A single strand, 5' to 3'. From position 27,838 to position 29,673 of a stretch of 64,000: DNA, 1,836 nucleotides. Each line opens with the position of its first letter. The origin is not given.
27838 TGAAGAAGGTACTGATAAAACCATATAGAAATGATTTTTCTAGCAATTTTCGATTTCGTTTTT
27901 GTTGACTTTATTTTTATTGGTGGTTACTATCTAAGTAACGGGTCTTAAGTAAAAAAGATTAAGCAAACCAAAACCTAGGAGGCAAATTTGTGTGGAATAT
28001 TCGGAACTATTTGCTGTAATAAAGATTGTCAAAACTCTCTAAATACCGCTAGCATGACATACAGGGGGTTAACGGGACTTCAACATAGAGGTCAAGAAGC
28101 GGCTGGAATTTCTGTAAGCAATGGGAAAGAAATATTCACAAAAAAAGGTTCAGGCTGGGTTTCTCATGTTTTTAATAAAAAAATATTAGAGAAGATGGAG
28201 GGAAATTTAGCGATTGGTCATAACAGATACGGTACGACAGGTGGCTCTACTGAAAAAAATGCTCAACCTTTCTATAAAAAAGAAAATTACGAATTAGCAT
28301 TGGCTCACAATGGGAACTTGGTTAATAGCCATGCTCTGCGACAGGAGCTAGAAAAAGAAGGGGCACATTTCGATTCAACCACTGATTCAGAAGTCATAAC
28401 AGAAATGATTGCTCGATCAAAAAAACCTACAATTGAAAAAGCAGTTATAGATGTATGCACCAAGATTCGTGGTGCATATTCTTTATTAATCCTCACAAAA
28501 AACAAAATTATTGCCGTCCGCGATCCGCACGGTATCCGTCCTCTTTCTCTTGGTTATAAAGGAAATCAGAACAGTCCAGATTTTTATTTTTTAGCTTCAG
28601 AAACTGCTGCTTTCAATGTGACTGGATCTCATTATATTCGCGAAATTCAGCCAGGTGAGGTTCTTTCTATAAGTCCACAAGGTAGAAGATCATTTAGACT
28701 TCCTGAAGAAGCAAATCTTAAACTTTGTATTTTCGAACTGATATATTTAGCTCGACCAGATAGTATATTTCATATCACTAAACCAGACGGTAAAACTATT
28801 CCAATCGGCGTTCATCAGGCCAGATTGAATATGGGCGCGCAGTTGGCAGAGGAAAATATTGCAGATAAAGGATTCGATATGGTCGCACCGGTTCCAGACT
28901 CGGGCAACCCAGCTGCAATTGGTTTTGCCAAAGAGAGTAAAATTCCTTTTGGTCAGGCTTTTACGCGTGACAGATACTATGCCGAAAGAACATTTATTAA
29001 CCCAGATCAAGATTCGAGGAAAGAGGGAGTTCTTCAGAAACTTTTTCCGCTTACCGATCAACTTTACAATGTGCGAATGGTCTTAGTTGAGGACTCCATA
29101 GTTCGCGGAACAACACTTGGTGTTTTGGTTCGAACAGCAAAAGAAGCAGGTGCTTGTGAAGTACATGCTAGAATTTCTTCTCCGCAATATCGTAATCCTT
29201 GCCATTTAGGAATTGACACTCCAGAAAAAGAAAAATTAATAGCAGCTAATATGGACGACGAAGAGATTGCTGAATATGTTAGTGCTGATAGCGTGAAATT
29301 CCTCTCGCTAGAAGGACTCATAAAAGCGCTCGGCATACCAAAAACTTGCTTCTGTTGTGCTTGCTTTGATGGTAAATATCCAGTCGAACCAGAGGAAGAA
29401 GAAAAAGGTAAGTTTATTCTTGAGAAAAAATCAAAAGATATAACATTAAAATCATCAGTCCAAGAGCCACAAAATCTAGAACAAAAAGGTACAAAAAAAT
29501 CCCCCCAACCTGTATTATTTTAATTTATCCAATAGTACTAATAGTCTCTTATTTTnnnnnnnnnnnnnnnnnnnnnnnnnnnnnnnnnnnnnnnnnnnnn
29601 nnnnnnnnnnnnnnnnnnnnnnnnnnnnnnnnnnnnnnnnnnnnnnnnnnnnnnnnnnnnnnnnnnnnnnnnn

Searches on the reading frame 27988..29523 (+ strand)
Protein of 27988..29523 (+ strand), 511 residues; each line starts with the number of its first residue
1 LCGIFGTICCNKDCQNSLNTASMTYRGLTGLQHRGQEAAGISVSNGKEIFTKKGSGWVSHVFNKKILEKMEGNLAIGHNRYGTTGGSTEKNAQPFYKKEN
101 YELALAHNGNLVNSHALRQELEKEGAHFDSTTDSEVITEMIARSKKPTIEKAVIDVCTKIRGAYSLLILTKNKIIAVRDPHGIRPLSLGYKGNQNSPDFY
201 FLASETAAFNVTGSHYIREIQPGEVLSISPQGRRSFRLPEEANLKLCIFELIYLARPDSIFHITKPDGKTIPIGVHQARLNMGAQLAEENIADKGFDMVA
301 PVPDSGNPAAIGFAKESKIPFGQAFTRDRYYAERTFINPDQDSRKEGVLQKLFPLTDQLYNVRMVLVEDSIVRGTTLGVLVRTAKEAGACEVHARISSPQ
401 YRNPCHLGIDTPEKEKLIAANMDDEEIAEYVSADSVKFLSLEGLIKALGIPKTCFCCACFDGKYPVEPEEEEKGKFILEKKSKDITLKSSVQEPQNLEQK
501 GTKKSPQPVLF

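Call 26: search_protein_families(library=pfam, proteins=[window:27988-29523:+], max_evalue=0.001)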
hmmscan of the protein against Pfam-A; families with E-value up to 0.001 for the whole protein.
window:27988-29523:+ (511 aa): 3 families
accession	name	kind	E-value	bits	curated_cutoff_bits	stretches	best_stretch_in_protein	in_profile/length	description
PF13537.11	GATase_7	-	1.1e-20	74.3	25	1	87-209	8-121/123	Glutamine amidotransferase domain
PF13522.11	GATase_6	-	8.4e-20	71.6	27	1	70-192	8-122/130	Glutamine amidotransferase domain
PF13230.11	GATase_4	-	1.8e-05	24.2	23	1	1-137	1-133/272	Glutamine amidotransferases class-II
